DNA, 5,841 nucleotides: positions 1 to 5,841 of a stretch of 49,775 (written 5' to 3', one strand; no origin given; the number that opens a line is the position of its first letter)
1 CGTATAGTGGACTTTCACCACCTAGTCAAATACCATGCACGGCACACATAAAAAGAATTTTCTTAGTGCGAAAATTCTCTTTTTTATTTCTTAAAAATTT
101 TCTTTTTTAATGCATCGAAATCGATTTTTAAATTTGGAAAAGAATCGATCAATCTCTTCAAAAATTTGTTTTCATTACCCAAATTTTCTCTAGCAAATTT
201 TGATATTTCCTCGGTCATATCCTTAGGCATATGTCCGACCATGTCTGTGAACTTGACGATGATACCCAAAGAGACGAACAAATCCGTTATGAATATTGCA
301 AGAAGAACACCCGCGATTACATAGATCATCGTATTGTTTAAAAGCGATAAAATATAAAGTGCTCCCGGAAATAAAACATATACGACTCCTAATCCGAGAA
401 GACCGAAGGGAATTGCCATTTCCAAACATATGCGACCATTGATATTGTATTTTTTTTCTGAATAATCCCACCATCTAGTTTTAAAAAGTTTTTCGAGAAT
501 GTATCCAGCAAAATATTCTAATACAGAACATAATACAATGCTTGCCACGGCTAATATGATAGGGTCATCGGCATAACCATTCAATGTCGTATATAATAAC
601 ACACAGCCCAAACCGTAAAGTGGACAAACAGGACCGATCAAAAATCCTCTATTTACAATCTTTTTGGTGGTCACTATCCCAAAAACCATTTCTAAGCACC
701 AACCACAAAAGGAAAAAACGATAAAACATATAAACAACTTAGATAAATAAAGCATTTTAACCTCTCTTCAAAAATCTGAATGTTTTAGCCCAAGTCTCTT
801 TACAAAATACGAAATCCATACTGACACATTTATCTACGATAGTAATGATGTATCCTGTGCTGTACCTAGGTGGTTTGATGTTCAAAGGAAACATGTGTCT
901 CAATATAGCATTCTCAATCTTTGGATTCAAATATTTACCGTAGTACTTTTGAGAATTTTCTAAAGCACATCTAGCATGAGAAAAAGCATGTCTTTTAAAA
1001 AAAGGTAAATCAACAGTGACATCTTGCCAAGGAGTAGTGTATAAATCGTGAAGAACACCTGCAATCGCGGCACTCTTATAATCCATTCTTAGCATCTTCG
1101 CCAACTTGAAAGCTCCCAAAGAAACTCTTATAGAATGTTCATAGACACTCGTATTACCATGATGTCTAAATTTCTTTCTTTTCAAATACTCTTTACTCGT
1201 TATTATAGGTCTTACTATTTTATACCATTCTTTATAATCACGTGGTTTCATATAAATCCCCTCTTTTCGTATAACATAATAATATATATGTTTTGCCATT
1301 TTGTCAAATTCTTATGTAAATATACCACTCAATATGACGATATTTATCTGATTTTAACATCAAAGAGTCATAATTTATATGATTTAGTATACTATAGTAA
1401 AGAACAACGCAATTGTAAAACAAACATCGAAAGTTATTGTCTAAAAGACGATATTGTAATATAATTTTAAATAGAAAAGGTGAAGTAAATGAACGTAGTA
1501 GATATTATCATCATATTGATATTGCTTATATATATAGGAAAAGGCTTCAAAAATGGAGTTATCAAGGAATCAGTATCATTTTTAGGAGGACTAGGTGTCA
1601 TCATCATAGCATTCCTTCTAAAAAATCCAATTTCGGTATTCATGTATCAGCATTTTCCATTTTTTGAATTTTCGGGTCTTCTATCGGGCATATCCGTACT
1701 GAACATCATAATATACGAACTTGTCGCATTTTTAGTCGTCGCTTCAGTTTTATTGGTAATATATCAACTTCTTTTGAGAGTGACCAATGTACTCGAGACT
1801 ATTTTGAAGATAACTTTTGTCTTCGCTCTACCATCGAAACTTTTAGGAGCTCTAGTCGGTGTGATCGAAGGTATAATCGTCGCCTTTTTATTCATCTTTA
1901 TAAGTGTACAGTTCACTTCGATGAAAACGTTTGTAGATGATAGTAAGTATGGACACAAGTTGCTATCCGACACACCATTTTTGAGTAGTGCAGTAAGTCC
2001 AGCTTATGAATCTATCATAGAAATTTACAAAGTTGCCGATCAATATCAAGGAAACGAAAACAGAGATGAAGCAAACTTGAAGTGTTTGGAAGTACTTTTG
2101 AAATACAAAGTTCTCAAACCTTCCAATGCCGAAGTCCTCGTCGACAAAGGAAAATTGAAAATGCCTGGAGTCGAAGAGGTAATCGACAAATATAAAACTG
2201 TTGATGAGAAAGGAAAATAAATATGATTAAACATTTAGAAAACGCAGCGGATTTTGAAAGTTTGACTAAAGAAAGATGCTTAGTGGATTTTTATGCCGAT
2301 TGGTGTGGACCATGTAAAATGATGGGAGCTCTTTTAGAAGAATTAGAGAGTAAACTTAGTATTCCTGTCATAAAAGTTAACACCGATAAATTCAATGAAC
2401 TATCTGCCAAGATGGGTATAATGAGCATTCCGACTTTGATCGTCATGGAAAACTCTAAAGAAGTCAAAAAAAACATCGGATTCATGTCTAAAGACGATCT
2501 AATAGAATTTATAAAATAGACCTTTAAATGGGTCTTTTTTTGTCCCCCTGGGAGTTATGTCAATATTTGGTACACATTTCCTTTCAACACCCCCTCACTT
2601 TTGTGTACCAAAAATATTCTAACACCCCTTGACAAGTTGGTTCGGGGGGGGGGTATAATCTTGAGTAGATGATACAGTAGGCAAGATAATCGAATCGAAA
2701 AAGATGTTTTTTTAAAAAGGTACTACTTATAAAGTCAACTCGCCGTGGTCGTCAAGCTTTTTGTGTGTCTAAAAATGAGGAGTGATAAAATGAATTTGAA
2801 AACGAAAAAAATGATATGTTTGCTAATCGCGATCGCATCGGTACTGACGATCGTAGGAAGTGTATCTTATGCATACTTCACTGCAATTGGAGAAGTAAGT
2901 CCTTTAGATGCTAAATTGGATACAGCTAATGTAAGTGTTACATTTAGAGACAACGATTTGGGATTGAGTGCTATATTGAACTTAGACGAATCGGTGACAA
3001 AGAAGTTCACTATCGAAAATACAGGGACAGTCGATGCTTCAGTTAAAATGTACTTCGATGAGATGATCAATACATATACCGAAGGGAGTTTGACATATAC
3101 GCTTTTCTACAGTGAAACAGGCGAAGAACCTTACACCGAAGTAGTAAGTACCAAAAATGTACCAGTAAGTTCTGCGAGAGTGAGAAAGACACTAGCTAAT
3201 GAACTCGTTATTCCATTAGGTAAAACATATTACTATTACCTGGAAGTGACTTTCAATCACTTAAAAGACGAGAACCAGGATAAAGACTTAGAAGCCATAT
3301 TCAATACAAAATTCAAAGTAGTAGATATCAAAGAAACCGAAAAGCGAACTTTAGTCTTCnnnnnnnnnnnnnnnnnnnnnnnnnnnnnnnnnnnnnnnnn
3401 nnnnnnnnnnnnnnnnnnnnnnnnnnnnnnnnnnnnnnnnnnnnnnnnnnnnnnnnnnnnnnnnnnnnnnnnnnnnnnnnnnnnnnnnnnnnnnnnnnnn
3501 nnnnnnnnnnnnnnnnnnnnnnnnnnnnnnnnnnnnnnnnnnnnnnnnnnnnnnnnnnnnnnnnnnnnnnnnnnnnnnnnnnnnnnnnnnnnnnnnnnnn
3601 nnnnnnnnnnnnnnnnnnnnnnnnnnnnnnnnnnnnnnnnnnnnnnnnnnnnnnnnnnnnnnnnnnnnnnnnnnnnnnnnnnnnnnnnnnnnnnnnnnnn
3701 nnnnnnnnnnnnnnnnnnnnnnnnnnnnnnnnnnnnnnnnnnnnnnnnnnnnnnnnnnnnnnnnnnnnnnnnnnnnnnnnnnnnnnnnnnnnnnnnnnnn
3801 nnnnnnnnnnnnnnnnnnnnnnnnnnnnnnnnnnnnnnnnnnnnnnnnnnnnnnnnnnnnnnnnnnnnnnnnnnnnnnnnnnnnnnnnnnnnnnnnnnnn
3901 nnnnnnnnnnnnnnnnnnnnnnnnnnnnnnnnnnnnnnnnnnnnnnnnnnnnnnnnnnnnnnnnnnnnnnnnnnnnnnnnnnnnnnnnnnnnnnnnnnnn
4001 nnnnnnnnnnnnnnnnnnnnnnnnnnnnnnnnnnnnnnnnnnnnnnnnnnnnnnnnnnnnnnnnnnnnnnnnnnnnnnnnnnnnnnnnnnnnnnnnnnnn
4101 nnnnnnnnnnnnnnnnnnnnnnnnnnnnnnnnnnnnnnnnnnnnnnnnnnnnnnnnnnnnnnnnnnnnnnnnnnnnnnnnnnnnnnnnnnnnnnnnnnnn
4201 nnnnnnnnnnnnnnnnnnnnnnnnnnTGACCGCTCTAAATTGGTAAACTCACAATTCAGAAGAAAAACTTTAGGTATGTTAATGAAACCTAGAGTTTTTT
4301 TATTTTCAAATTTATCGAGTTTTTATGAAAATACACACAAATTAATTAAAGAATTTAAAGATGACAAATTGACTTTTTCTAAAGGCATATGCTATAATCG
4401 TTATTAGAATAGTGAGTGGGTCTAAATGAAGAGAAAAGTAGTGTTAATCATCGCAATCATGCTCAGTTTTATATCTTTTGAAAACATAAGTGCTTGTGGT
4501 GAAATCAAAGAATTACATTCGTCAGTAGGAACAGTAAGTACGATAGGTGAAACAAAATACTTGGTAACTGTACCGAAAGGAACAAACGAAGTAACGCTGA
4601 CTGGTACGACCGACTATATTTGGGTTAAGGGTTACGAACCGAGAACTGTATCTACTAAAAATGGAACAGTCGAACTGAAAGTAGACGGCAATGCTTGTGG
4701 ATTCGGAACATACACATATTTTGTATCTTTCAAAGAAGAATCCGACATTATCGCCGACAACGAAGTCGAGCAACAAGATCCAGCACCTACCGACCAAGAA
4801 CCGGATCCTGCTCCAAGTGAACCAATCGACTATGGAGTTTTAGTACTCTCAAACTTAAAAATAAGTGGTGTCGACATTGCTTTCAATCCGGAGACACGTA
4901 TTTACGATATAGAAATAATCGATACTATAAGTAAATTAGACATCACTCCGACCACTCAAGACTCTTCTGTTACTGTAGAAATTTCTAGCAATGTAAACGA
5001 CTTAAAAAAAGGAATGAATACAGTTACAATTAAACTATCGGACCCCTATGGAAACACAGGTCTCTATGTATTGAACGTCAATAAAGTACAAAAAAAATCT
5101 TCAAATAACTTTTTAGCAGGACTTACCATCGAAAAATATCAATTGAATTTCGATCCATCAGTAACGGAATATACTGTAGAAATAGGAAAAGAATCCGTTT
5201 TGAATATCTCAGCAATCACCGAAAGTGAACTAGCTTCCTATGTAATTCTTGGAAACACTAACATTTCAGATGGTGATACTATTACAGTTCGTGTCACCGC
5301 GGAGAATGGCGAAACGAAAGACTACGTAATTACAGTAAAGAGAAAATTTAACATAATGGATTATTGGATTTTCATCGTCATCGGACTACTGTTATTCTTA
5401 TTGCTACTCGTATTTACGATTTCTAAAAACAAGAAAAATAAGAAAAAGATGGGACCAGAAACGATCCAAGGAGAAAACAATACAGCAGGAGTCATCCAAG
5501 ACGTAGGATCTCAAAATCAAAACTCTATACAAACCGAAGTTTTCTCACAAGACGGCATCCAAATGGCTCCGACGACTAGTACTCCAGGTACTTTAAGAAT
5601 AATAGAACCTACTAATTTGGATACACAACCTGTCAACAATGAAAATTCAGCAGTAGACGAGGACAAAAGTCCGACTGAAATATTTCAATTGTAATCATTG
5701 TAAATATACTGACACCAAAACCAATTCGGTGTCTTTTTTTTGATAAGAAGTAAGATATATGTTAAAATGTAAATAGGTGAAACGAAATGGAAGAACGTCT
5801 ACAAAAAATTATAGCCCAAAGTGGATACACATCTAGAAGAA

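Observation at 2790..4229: Secreted TasA/SipW-type repeat protein ending in an intact Hint domain with no real C-extein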

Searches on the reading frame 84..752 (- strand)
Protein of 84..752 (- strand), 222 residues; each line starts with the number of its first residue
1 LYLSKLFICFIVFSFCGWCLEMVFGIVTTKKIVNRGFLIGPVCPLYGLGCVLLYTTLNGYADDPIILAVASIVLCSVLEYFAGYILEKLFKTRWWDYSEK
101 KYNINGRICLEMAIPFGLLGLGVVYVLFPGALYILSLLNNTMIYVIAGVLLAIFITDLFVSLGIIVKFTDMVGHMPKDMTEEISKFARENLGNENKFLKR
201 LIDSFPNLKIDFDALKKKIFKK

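Call 9: search_protein_families(library=pfam, proteins=[window:84-752:-], max_evalue=0.001)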
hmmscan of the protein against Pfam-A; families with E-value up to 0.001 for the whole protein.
window:84-752:- (222 aa): 1 family
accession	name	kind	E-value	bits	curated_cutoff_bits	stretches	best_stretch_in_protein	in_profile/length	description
PF06541.16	ABC_trans_CmpB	-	4.6e-47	160.4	25.9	1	9-161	2-150/151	Putative ABC-transporter type IV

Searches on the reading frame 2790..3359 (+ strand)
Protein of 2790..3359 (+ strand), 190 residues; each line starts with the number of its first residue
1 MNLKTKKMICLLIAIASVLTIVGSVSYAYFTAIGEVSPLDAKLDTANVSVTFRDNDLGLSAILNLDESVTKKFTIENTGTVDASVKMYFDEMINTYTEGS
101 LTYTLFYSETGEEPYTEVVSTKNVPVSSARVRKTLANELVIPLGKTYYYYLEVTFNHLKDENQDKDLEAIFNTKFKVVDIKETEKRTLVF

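Call 42: search_solved_structures(query=A4, max_evalue=10, show_alignments=2)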
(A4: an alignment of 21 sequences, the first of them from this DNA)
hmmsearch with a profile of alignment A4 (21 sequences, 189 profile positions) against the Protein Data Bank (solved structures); distinct sequences matched with E-value up to 10: 12.
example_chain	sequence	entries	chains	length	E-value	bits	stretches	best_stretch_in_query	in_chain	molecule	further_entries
8aur_A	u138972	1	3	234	0.11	15.1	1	37-83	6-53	Major biofilm matrix component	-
5of1_A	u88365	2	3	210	0.12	15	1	37-83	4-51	Spore coat-associated protein N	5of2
28nv_A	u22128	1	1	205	0.66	12.5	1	122-182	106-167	Fiber protein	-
1ibx_B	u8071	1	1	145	0.74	12.3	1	38-83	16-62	CHIMERA OF IGG BINDING PROTEIN G AND DNA FRAGMENTATION FACTOR 45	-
8tib_A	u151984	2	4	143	0.94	12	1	10-62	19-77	DUF973 family protein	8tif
4n0b_A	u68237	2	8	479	1.2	11.7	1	107-146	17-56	HTH-type transcriptional regulatory protein GabR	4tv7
4mgr_A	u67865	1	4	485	1.2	11.7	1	107-146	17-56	HTH-type transcriptional regulatory protein GabR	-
9fh8_A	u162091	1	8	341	1.2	11.7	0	61-86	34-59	Centrosomal protein 192 (CEP192)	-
4ole_A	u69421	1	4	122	1.5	11.3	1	48-93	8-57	Next to BRCA1 gene 1 protein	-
3cex_A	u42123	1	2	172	1.6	11.2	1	83-133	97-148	Uncharacterized protein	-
8fjs_A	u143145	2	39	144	3.1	10.3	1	10-97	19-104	Pilin_N domain-containing protein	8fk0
6w8x_A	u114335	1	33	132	3.9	10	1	10-97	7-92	pilin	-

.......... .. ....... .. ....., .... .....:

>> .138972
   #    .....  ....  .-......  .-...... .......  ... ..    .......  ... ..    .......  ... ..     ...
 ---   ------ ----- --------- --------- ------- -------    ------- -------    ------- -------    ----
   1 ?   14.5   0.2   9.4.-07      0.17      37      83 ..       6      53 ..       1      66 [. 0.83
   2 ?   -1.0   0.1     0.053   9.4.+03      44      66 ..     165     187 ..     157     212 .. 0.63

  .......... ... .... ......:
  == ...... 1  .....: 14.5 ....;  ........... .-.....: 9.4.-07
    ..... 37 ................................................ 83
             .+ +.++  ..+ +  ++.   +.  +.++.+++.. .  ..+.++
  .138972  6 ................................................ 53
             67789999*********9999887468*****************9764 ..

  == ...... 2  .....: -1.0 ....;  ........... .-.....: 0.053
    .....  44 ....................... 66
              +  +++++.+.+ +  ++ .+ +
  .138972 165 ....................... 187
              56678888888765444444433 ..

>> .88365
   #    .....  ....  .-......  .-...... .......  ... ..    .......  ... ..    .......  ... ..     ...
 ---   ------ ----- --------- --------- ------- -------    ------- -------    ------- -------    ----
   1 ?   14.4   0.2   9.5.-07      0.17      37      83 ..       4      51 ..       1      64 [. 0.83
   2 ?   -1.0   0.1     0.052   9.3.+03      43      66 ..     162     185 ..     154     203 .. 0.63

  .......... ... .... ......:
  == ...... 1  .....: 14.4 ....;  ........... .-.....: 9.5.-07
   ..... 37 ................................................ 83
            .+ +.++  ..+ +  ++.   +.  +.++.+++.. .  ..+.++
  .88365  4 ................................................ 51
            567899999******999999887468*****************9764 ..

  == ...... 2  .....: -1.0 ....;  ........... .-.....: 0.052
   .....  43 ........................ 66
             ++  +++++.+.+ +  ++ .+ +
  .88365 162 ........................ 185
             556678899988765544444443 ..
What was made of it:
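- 2790..2873 (+): Signal peptide, aa 1-28. It ends ...GSVSYA|YFTA, a SipW/TasA-type cleavage motif with Phe at P2'. The family profile aligns this region with the mature N-terminus of TasA (call 42).
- On TasA/CalY (Peptidase_M73) SipW-dependent matrix proteins: SYA|YF aligns with TasA's TWA|AF through the family profile (call 42). TasA is the top PDB profile hit, but at E 0.11 (call 42).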

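Call 43: search_protein_families(library=pfam, alignment_id=A4, max_evalue=1)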
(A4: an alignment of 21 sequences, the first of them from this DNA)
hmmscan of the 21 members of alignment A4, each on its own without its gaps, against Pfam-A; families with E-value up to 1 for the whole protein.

A. member 1, seq(190 aa): 2 families
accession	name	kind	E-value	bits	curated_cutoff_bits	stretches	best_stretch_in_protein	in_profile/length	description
PF22544.2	HYDIN_VesB_CFA65-like_Ig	-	0.01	16.5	25.5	0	65-86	17-39/100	HYDIN/CFA65/VesB-like, Ig-like domain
PF12389.13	Peptidase_M73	-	0.034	14.4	22.5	1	6-86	3-82/196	Camelysin metallo-endopeptidase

B. families by the number of members that match (of 21 scanned): 22 families
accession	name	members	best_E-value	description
PF12389.13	Peptidase_M73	18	1.6e-07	Camelysin metallo-endopeptidase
PF22544.2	HYDIN_VesB_CFA65-like_Ig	7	0.01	HYDIN/CFA65/VesB-like, Ig-like domain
PF11766.14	Candida_ALS_N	2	0.0048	Agglutinin-like protein, N-terminal domain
PF09716.15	ETRAMP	2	0.062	Malarial early transcribed membrane protein (ETRAMP)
PF08428.16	Rib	2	0.098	Rib domain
PF02471.22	OspE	1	0.0026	Borrelia outer surface protein E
PF08522.16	BT_3987-like_N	1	0.0046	BT_3987-like, N-terminal domain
PF13786.12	DUF4179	1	0.028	Domain of unknown function (DUF4179)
PF13347.12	MFS_2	1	0.039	MFS/sugar transport protein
PF06653.16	Claudin_3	1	0.041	Tight junction protein, Claudin-like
PF22074.2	Cep192_D5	1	0.046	Cep192 domain 5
PF20756.2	SusG_CBM58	1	0.048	Alpha-amylase SusG, CBM58 domain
PF00630.25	Filamin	1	0.087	Filamin/ABP280 repeat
PF20297.4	MSSS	1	0.11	MutS2 and Smr-associated SH3 domain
PF15222.11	KAR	1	0.12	Kidney androgen-regulated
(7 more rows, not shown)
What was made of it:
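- Checked: TasA (8aur, 5of1) is the top PDB hit of the family profile at E 0.11, and it aligns SYA|YF with TasA's TWA|AF (calls 42, 43).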

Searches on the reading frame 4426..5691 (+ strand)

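Call 3: search_protein_families(library=pfam, proteins=[window:4426-5691:+], max_evalue=0.1)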
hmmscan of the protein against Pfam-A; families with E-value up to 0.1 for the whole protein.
window:4426-5691:+ (422 aa): 1 family
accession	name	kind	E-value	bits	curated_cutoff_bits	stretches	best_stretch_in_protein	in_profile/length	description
PF12733.13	Cadherin-like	-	3e-11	44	24.2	2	141-219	1-87/89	Cadherin-like beta sandwich domain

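Call 4: search_protein_families(library=ncbifam, proteins=[window:4426-5691:+], max_evalue=0.1)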
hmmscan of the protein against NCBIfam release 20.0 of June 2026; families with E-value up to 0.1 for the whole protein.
window:4426-5691:+ (422 aa): 3 families
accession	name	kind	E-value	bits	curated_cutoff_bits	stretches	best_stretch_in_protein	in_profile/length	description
NF033510.3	Ca_tandemer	repeat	0.0051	17.1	50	0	177-212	60-96/96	Ca2+-stabilized repeat-containing adhesin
NF045939.1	MHJ_0274_fam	hypoth_equivalog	0.025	14.3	80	1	314-358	4-48/165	MHJ_0274 family protein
NF045517.1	halo_surf_dom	domain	0.071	13.3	40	0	273-302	13-41/88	BGTF surface domain-containing protein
